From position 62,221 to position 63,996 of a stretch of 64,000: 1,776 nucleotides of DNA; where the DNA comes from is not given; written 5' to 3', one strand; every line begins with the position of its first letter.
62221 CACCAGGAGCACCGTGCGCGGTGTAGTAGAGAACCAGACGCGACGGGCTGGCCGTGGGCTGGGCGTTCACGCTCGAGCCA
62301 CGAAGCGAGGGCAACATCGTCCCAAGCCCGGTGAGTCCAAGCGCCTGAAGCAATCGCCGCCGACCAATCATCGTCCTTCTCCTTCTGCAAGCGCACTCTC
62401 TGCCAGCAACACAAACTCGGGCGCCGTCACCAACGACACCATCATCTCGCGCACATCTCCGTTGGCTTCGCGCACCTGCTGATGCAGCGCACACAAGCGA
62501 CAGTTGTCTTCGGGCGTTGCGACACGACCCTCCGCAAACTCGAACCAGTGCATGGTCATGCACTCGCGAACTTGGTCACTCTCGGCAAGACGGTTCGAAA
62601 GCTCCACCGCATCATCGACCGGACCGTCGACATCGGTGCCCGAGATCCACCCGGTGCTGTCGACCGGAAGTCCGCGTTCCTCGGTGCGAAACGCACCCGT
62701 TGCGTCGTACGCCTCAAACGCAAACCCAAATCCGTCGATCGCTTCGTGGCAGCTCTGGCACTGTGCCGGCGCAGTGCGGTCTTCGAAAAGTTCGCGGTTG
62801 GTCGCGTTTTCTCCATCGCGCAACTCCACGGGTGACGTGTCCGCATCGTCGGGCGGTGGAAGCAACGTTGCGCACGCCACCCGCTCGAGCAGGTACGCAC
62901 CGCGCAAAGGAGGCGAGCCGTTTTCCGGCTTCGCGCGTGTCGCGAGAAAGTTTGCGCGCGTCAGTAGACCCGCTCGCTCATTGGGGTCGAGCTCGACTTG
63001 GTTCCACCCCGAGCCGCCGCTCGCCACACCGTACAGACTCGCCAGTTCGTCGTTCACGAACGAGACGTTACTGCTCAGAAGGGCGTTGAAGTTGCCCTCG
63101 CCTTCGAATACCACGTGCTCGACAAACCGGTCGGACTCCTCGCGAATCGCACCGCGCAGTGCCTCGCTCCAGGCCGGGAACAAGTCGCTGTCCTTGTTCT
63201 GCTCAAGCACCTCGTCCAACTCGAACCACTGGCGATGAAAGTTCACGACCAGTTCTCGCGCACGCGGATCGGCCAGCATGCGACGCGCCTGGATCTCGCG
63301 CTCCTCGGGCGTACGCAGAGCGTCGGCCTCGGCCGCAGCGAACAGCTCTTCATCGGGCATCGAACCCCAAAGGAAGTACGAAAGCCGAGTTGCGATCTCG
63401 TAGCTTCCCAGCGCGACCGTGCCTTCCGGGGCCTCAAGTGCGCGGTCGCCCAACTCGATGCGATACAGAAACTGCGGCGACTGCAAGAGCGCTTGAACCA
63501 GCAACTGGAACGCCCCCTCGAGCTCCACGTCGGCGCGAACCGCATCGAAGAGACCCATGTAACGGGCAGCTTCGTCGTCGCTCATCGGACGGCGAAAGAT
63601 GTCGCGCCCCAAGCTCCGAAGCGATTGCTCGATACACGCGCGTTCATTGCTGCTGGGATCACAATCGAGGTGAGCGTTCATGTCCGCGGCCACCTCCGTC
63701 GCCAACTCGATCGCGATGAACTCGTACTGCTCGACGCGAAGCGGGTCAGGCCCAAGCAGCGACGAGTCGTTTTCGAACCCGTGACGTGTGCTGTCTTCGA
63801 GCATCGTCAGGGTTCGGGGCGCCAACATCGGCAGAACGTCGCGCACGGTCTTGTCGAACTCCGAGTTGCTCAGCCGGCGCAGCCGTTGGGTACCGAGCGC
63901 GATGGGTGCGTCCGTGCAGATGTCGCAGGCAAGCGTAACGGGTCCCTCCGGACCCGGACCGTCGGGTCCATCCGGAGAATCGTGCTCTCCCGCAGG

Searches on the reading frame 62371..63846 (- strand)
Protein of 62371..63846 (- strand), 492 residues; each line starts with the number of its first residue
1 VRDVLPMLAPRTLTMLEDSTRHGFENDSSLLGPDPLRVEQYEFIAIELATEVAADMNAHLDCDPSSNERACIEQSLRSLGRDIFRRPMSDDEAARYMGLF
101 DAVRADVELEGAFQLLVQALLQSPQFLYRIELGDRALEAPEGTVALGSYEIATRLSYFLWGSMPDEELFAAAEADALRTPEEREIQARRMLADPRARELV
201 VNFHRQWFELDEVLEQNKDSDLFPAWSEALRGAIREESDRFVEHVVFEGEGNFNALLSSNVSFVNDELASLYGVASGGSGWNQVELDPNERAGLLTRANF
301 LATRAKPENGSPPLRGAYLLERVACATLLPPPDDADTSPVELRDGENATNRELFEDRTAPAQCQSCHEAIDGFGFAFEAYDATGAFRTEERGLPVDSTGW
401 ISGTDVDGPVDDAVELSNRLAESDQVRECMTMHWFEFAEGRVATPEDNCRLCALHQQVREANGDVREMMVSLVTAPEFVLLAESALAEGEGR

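Call 61: search_protein_families(library=pfam, proteins=[window:62371-63846:-], max_evalue=0.0001)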
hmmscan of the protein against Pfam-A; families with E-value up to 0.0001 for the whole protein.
window:62371-63846:- (492 aa): 4 families
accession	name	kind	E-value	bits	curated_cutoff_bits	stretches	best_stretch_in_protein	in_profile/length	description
PF07631.16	PSD4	-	1.4e-45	155.3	23.3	1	146-274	1-128/128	Protein of unknown function (DUF1592)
PF07627.16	PSCyt3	-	6.6e-24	84.5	27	1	291-390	1-98/98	Protein of unknown function (DUF1588)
PF07637.16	PSD5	-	9.2e-20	71.2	34.2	1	71-131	1-62/62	Protein of unknown function (DUF1595)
PF07624.16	PSD2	-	1.2e-17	63.9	25.8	1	410-478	5-74/74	Protein of unknown function (DUF1585)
